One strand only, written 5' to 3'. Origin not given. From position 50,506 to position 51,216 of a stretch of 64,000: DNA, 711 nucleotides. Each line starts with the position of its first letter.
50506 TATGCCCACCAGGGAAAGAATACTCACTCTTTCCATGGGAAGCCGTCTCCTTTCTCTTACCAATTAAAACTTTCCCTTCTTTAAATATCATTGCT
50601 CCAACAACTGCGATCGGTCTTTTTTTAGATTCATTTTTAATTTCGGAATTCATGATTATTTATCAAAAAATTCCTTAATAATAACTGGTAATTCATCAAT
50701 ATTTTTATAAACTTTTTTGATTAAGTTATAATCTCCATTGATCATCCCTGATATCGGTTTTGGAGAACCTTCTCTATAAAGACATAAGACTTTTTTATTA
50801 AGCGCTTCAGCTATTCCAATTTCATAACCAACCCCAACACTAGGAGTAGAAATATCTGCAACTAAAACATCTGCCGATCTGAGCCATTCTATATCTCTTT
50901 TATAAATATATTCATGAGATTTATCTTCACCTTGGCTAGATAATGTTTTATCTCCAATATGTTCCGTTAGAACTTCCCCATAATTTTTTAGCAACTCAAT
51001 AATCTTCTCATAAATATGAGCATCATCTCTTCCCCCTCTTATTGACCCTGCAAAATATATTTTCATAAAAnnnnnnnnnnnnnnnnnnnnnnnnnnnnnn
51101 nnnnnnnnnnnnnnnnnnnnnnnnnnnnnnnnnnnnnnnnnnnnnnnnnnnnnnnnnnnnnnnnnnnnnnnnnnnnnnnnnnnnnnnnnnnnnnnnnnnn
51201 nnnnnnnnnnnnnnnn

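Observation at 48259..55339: Dense thymidylate/deoxynucleotide-sanitation supercluster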

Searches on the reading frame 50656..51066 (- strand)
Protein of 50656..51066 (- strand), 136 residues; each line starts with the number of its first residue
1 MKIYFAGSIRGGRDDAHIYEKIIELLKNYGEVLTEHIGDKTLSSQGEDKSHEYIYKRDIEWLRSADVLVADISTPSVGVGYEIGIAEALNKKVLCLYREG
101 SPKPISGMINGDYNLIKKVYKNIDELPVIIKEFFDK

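Call 3: search_protein_families(library=pfam, proteins=[window:50656-51066:-], max_evalue=0.01)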
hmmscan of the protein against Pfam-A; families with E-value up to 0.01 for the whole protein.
window:50656-51066:- (136 aa): 2 families
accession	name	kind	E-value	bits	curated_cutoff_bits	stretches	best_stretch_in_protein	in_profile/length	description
PF05014.21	Nuc_deoxyrib_tr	-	4.2e-19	69.2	28.8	1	3-102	1-102/117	Nucleoside 2-deoxyribosyltransferase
PF15891.11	Nuc_deoxyri_tr2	-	0.0027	18.5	30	1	2-96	3-101/105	Nucleoside 2-deoxyribosyltransferase like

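Call 4: search_protein_families(library=ncbifam, proteins=[window:50656-51066:-], max_evalue=0.01)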
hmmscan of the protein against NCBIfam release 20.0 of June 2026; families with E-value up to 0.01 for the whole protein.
window:50656-51066:- (136 aa): 0 families

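Call 6: search_protein_families(library=padloc, proteins=[window:50656-51066:-], max_evalue=0.01)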
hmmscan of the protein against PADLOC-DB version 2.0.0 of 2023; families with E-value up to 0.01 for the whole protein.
window:50656-51066:- (136 aa): 0 families

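Call 8: find_homologous_proteins(query=window:50656-51066:-)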
Query window:50656-51066:- (136 aa): 3654 proteins with E <= 0.001 among 3667 candidates; the best 120 are listed.
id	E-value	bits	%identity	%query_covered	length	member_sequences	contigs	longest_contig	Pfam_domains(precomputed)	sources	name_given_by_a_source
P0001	6.7e-84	297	100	100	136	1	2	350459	PF05014.22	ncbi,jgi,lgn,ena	ncbi:MAG: nucleoside 2-deoxyribosyltransferase [Candidatus Paceibacterota bacterium]|jgi:nucleoside 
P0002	2.1e-74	266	90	100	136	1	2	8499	PF05014.22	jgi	jgi:nucleoside 2-deoxyribosyltransferase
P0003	3.5e-66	239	80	99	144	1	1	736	PF05014.22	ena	-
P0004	6.8e-65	235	76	100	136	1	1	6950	PF05014.22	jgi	jgi:nucleoside 2-deoxyribosyltransferase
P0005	4.8e-64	232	79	100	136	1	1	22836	PF05014.22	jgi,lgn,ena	jgi:nucleoside 2-deoxyribosyltransferase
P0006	2.3e-60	220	75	99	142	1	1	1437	PF05014.22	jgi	jgi:2'-deoxynucleoside 5'-phosphate N-hydrolase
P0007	1.3e-54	202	67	99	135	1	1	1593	PF05014.22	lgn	-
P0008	6.5e-54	200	69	99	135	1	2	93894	PF05014.22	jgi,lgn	jgi:nucleoside 2-deoxyribosyltransferase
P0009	1.0e-53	199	69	99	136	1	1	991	PF05014.22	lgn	-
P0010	2.2e-52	195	67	99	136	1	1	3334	PF05014.22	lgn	-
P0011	2.9e-52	194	71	99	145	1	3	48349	PF05014.22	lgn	-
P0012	9.4e-52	193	66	99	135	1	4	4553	PF05014.22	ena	-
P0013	4.5e-51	190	64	99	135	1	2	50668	PF05014.22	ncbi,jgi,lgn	jgi:nucleoside 2-deoxyribosyltransferase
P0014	7.6e-51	190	63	99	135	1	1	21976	PF05014.22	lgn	-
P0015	3.8e-50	187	66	99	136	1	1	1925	PF05014.22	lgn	-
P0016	3.8e-50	187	67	99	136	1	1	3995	PF05014.22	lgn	-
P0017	5.3e-50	187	64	99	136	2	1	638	PF05014.22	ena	-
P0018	8.7e-50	186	64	99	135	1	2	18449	PF05014.22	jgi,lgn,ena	-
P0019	1.0e-49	186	66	99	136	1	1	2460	PF05014.22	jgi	jgi:hypothetical protein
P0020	1.5e-49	186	64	99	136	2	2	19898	PF05014.22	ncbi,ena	ncbi:MAG: nucleoside 2-deoxyribosyltransferase [Patescibacteria group bacterium]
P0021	1.7e-49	185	66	100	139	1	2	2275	PF05014.22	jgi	jgi:2'-deoxynucleoside 5'-phosphate N-hydrolase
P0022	2.0e-49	185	58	99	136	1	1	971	PF05014.22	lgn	-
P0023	2.2e-49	185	65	99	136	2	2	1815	PF05014.22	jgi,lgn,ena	-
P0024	3.2e-49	184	64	99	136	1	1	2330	PF05014.22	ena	-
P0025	6.8e-49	183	62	99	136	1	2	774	PF05014.22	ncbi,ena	-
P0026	7.5e-49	183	66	99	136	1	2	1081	PF05014.22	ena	-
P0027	9.4e-49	183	63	99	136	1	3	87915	PF05014.22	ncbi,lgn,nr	ncbi:MAG: nucleoside 2-deoxyribosyltransferase [Candidatus Nomurabacteria bacterium]|nr:nucleoside 2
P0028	1.6e-48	182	62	99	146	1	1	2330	PF05014.22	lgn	-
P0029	3.9e-48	181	63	99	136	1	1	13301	PF05014.22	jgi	jgi:nucleoside 2-deoxyribosyltransferase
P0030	4.0e-48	181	60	99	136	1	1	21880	PF05014.22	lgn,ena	-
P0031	4.3e-48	181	65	99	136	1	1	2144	PF05014.22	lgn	-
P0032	4.5e-48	181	64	99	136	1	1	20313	PF05014.22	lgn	-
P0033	5.7e-48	180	63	99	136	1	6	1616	PF05014.22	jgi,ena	-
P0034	5.9e-48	180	64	99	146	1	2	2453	PF05014.22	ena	-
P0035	6.2e-48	180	63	99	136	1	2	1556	PF05014.22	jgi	-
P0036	1.0e-47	180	62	99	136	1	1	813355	PF05014.22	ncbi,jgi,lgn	ncbi:MAG: nucleoside 2-deoxyribosyltransferase [Candidatus Paceibacterota bacterium]|jgi:hypothetica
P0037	1.6e-47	179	65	99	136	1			PF05014.22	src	-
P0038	3.7e-47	178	61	99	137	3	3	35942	PF05014.22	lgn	-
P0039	5.1e-47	177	60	99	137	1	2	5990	PF05014.22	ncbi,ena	-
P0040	6.0e-47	177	62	99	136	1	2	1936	PF05014.22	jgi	jgi:hypothetical protein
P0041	6.3e-47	177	64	100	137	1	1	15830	PF05014.22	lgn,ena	-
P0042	1.3e-46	176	64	99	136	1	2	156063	PF14359.13,PF05014.22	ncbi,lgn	ncbi:MAG: nucleoside 2-deoxyribosyltransferase [Minisyncoccia bacterium]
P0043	1.9e-46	175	59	99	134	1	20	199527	PF05014.22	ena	-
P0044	2.5e-46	175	63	99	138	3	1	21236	PF05014.22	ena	-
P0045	2.5e-46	175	63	99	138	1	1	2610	PF05014.22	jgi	jgi:nucleoside 2-deoxyribosyltransferase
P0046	5.1e-46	174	58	99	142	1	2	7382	PF05014.22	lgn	-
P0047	6.5e-46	174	62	99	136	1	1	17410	PF05014.22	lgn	-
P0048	6.9e-46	174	58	99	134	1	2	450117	PF05014.22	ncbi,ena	-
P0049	8.5e-46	173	61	99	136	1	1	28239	PF05014.22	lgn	-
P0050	1.0e-45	173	58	100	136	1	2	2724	PF05014.22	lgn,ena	-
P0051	1.4e-45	173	58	99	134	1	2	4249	PF05014.22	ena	-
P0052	1.4e-45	173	58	99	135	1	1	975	PF05014.22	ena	-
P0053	1.8e-45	172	59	100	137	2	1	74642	PF05014.22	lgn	-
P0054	3.6e-45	171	61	99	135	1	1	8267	PF05014.22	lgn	-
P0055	3.8e-45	171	62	99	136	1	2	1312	PF05014.22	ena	-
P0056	4.8e-45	171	61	99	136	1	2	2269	PF05014.22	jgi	jgi:nucleoside 2-deoxyribosyltransferase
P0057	5.1e-45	171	62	99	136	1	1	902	PF05014.22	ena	-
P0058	5.6e-45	171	55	99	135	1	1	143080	PF05014.22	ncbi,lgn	-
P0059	6.4e-45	170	62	99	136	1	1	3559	PF05014.22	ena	-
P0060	9.0e-45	170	56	99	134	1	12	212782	PF05014.22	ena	-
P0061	1.2e-44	170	60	99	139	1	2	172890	PF05014.22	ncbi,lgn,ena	-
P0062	2.1e-44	169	58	100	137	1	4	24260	PF05014.22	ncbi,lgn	-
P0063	2.2e-44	169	58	96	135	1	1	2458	PF05014.22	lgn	-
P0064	2.8e-44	168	57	99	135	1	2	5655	PF05014.22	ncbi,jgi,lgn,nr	ncbi:MAG TPA: nucleoside 2-deoxyribosyltransferase [Candidatus Paceibacterota bacterium]|jgi:hypothe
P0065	3.0e-44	168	63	100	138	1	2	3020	PF05014.22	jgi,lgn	jgi:hypothetical protein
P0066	3.2e-44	168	60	99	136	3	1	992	PF05014.22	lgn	-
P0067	3.4e-44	168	59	98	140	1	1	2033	PF05014.22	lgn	-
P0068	3.5e-44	168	61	100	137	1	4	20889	PF05014.22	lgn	-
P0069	3.6e-44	168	60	99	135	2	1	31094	PF05014.22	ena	-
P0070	3.6e-44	168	56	99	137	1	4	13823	PF05014.22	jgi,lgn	jgi:nucleoside 2-deoxyribosyltransferase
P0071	3.8e-44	168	57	99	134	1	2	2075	PF05014.22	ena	-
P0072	4.1e-44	168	60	99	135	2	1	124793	PF05014.22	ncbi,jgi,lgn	ncbi:MAG: nucleoside 2-deoxyribosyltransferase [Candidatus Paceibacterota bacterium]|jgi:nucleoside 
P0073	4.4e-44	168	61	93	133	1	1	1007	PF05014.22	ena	-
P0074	4.5e-44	168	57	99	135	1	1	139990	PF05014.22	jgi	jgi:nucleoside 2-deoxyribosyltransferase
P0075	5.4e-44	168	55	100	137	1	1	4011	PF05014.22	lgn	-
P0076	6.3e-44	167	60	99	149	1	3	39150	PF05014.22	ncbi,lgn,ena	-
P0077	7.4e-44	167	59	99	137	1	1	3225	PF05014.22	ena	-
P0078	7.4e-44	167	61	99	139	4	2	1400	PF05014.22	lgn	-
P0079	7.9e-44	167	58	99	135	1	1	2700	PF05014.22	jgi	jgi:nucleoside 2-deoxyribosyltransferase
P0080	8.9e-44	167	59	99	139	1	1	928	PF05014.22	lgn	-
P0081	9.6e-44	167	57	99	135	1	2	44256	PF05014.22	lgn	-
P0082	1.1e-43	167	60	99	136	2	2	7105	PF05014.22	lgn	-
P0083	1.7e-43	166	55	99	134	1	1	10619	PF05014.22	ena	-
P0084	1.9e-43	166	59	99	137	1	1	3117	PF05014.22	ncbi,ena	-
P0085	2.0e-43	166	57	99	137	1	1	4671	PF05014.22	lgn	-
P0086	2.1e-43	166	61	99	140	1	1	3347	PF05014.22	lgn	-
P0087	2.1e-43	166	57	99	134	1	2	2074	PF05014.22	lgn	-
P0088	2.4e-43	165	56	99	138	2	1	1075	PF05014.22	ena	-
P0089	2.5e-43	165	54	99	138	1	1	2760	PF05014.22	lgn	-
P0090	2.6e-43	165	59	99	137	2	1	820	PF05014.22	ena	-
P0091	2.6e-43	165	59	99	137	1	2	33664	PF05014.22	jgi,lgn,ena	-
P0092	2.6e-43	165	59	99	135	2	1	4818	PF05014.22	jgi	jgi:nucleoside 2-deoxyribosyltransferase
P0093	2.9e-43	165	56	99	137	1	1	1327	PF05014.22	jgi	jgi:hypothetical protein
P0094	3.6e-43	165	57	99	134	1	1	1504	PF05014.22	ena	-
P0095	4.1e-43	165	57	99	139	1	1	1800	PF05014.22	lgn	-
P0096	4.5e-43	165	59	100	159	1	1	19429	PF05014.22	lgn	-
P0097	4.8e-43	164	57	99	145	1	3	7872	PF05014.22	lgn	-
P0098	4.8e-43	164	58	99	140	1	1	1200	PF05014.22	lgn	-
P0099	4.9e-43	164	57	99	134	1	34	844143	PF05014.22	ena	-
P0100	5.0e-43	164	57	99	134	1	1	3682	PF05014.22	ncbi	-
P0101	5.0e-43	164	57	99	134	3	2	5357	PF05014.22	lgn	-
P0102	5.4e-43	164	57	99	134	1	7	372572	PF05014.22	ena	-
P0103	6.0e-43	164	59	99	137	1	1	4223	PF05014.22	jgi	-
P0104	7.2e-43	164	58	100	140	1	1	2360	PF05014.22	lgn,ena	-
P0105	7.2e-43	164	57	99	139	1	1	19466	PF05014.22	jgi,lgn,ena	jgi:nucleoside 2-deoxyribosyltransferase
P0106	7.8e-43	164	56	99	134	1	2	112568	PF05014.22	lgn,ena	-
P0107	7.9e-43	164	57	99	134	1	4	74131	PF05014.22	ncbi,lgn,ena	-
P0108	7.9e-43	164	59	99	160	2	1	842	PF05014.22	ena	-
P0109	8.1e-43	164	57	99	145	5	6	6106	PF05014.22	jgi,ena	-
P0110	9.4e-43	163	59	99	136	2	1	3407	PF05014.22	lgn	-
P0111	9.5e-43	163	58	100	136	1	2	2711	PF05014.22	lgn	-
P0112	9.6e-43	163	58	100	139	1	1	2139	PF05014.22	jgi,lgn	jgi:2'-deoxynucleoside 5'-phosphate N-hydrolase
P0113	9.7e-43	163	56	99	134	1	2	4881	PF05014.22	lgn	-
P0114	9.9e-43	163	59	99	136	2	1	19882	PF05014.22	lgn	-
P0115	1.0e-42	163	59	100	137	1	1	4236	PF05014.22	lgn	-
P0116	1.2e-42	163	56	100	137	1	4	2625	PF05014.22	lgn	-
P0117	1.3e-42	163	60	100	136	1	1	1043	PF05014.22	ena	-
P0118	1.4e-42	163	59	100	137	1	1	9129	PF05014.22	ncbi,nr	ncbi:MAG: nucleoside 2-deoxyribosyltransferase [Candidatus Nealsonbacteria bacterium]|nr:nucleoside 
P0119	1.5e-42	163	57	99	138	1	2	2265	PF05014.22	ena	-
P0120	1.7e-42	163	60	99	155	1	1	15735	PF05014.22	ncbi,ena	-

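Call 9: find_encoding_contigs(protein=window:50656-51066:-, flank=10000, max_places=10)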
Protein window:50656-51066:- (136 aa): 4 contigs read that carry it; 2 places shown.
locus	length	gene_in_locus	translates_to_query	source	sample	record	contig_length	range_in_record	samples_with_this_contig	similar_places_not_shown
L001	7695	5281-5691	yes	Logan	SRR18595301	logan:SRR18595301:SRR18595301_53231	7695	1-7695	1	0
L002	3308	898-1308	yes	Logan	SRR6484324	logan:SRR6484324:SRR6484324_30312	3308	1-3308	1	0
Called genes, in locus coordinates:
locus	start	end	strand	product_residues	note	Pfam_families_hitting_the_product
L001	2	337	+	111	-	?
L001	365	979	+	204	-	PF02517:Rce1-like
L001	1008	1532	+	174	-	PF00383:dCMP_cyt_deam_1, PF14437:MafB19-deam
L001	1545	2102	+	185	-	PF13238:AAA_18, PF13207:AAA_17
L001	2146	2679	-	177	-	PF00186:DHFR_1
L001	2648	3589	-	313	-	PF00303:Thymidylat_synt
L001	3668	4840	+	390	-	PF00464:SHMT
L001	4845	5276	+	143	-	PF00293:NUDIX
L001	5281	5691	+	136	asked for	PF05014:Nuc_deoxyrib_tr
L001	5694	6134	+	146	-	PF00293:NUDIX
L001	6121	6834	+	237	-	PF01712:dNK, PF02223:Thymidylate_kin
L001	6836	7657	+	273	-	PF01263:Aldose_epim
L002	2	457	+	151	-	?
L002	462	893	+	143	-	PF00293:NUDIX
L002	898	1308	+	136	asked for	PF05014:Nuc_deoxyrib_tr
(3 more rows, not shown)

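Call 11: search_solved_structures(query=window:50656-51066:-, show_alignments=3, max_evalue=0.001)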
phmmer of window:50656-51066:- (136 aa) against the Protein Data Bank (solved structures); distinct sequences matched with E-value up to 0.001: 12.
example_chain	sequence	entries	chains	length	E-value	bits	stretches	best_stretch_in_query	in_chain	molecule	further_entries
9da1_A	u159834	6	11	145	1.6e-32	115.7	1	3-112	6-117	5-hydroxymethyl-dUMP N-hydrolase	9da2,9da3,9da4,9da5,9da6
8os9_A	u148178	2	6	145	1.6e-32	115.7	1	3-112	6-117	2'-deoxynucleoside 5'-phosphate N-hydrolase 1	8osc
9i3q_A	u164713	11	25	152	1.8e-32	115.5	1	3-112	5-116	5-hydroxymethyl-dUMP N-hydrolase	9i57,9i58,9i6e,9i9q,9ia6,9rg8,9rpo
4p5e_A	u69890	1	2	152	1.8e-32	115.5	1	3-112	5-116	2'-deoxynucleoside 5'-phosphate N-hydrolase 1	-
2khz_A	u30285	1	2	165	2.9e-32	114.9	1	2-112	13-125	c-Myc-responsive protein Rcl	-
8qhq_A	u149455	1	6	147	4.5e-32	114.2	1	3-112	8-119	2'-deoxynucleoside 5'-phosphate N-hydrolase 1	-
8qhr_A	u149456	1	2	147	4.5e-32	114.2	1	3-112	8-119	2'-deoxynucleoside 5'-phosphate N-hydrolase 1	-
8rqd_C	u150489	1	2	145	5.4e-32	114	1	3-112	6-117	2'-deoxynucleoside 5'-phosphate N-hydrolase 1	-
8rps_C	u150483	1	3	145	8.1e-32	113.4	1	3-112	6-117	2'-deoxynucleoside 5'-phosphate N-hydrolase 1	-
4fyh_A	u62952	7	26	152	1.1e-31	113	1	2-112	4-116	Deoxyribonucleoside 5'-monophosphate N-glycosidase | 2'-deoxynucleoside 5'-phosphate N-hydrolase 1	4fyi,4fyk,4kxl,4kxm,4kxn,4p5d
8rpt_B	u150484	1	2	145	2.1e-31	112.1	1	3-112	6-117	2'-deoxynucleoside 5'-phosphate N-hydrolase 1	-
2klh_A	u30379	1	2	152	2.9e-31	111.6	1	2-112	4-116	c-Myc-responsive protein Rcl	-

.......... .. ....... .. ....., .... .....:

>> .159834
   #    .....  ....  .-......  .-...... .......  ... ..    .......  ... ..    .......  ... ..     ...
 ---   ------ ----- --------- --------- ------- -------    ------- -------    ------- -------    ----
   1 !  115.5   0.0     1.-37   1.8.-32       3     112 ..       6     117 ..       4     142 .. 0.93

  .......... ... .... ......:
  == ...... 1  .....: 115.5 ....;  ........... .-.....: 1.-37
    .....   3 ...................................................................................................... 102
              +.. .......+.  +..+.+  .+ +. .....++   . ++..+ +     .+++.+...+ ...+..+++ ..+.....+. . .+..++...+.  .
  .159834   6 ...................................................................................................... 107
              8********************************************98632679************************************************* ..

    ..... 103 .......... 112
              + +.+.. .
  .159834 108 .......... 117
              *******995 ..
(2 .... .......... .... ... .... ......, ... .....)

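Call 12: find_related_loci(query=A1, collection=genome_contigs, flank=10000)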
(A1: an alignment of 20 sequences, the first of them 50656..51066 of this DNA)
Query A1 (136 aa) in genome_contigs; peptide patterns used: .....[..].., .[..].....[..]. (x = any residue, [..] = any of these).
599 stretches matched a pattern (row limit reached: there are more); 559 encode a relative of the query (tblastn E <= 1e-3); the best 80 are kept; 80 distinct loci.
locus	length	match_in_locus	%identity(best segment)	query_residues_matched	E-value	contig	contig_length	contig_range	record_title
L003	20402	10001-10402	64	1-134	2e-56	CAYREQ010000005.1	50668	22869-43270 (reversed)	MAG TPA_asm: uncultured Candidatus Saccharibacteria bacterium isolate SRP278252_co2_640 genome assembly, contig: NODE_11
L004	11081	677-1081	64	1-134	6e-55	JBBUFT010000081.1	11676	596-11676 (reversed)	MAG: Patescibacteria group bacterium isolate H43-bin091_1 H43_bin091_1_000000000081, whole genome shotgun sequence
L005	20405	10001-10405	63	1-134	3e-54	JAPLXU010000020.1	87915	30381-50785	MAG: Candidatus Nomurabacteria bacterium isolate LacPavin_0419_WC70L_MAG_39_11 LacPavin_0419_WC70L_scaffold_421408, whol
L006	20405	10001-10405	62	1-134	6e-53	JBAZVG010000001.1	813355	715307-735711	MAG: Candidatus Paceibacterota bacterium isolate SO_2017_GW1_247 NODE_39_length_813355_cov_12.896873_OW334_2017, whole g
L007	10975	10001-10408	61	1-134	5e-52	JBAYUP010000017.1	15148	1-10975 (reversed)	MAG: Candidatus Paceibacterota bacterium isolate SO_2016_LW3_38 scaffold05589_LW162_2016, whole genome shotgun sequence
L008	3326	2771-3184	58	1-136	1e-50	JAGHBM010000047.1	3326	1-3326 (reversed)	MAG: Candidatus Aenigmatarchaeota archaeon isolate AUK256 PB_MBMC_210_c_000000000035, whole genome shotgun sequence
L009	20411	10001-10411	58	1-136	3e-50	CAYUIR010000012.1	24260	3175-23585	MAG TPA_asm: uncultured Bdellovibrionales bacterium isolate SRP219642_co6_142 genome assembly, contig: NODE_1572_length_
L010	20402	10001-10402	55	1-134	3e-50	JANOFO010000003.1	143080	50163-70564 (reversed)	MAG: Candidatus Paceibacterota bacterium isolate SOY_64_metabat_47 SOY_64_k141_9944, whole genome shotgun sequence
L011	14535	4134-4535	61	1-134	7e-50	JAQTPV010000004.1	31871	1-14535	MAG: Candidatus Paceibacterota bacterium isolate STB_124 NODE_2953_length_31871_cov_3.588836_Sandtown_B, whole genome sh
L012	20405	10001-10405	60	1-134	1e-49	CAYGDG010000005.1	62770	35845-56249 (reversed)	MAG TPA_asm: uncultured Candidatus Saccharibacteria bacterium isolate ERP113451_co1_245 genome assembly, contig: NODE_32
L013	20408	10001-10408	60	1-135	2e-49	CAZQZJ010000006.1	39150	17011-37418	MAG TPA_asm: uncultured Methanosarcinales archaeon isolate binchicken_co248_369 genome assembly, contig: NODE_779_length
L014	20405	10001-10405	59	1-134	2e-49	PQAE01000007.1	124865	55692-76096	MAG: Parcubacteria group bacterium isolate FeB_17 contig_2809, whole genome shotgun sequence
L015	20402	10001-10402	57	1-134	2e-49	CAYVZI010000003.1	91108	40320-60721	MAG TPA_asm: uncultured Candidatus Saccharibacteria bacterium isolate SRP285395_co1_336 genome assembly, contig: NODE_24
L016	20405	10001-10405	56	1-134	6e-49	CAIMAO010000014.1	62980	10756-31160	uncultured bacterium isolate AM-lipid-01-D8_bin-1576 genome assembly, contig: bin-1576:14/46, whole genome shotgun seque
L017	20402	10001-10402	57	1-134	2e-48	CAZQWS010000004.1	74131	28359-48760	MAG TPA_asm: uncultured Bdellovibrionales bacterium isolate binchicken_co105_454 genome assembly, contig: NODE_375_lengt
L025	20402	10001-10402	59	1-134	6e-47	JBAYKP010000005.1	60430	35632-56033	MAG: Candidatus Paceibacterota bacterium isolate SO_2016_GW1_82 scaffold01026_OW334_2016, whole genome shotgun sequence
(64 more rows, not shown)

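Call 60: search_protein_families(library=ncbifam, proteins=[L025:7299-8147:-, L025:6393-6722:+, L025:8177-8725:+], max_evalue=0.001)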
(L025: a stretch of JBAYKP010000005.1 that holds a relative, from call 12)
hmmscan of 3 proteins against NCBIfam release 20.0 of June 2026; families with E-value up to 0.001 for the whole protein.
L025:7299-8147:- (282 aa): 8 families
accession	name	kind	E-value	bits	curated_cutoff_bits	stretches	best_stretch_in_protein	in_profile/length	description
NF002497.0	PRK01827.1-3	equivalog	6.4e-45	153.5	327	1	6-251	2-244/264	thymidylate synthase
NF002495.0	PRK01827.1-1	equivalog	2.6e-42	145.3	327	1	1-239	1-244/279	thymidylate synthase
NF002496.0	PRK01827.1-2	equivalog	1.5e-37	129.3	325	2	86-246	135-293/318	thymidylate synthase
TIGR03284.1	thym_sym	equivalog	4.1e-35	121.4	108.35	2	86-243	113-266/296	thymidylate synthase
NF002499.0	PRK01827.1-5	equivalog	9.7e-35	120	405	1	6-253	2-246/264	thymidylate synthase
TIGR03283.1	thy_syn_methano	equivalog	6.1e-24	84.7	174.55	1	5-222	9-198/201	thymidylate synthase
NF002498.0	PRK01827.1-4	equivalog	9.6e-23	80.9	427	1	6-232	2-238/283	thymidylate synthase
NF010393.0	PRK13821.1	equivalog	5.4e-20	71.6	576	2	110-233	156-272/323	thymidylate synthase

L025:6393-6722:+ (109 aa): 0 families

L025:8177-8725:+ (182 aa): 0 families

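Call 61: search_protein_families(library=pfam, proteins=[L025:7299-8147:-, L025:6393-6722:+], max_evalue=0.001)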
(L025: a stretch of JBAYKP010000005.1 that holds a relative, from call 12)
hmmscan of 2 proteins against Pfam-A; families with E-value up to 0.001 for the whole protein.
L025:7299-8147:- (282 aa): 1 family
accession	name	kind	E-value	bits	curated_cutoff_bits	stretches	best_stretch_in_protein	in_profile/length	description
PF00303.24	Thymidylat_synt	-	1.5e-55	188.7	24.3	1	7-238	2-232/266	Thymidylate synthase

L025:6393-6722:+ (109 aa): 1 family
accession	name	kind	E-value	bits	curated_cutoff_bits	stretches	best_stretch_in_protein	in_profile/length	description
PF12643.12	MazG-like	-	4.2e-06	27.4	27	1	32-90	18-73/85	MazG-like family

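Call 63: search_dna_similar(query=window:50656-51066:-, collection=phages, mode=protein, max_rows=15)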
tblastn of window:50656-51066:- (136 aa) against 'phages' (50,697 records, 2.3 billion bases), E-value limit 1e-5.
No match.
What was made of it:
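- Closest known: Nucleotide-metabolism gene set of T-even phages. Different: No DNPH1 homolog was found in the phage collection (call 63).
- No DNPH1 homolog was found in 50,697 phage records, and there are no mobile-element marks in the block (call 63).
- Tried and rejected: No tblastn match in 50,697 phage records (call 63).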
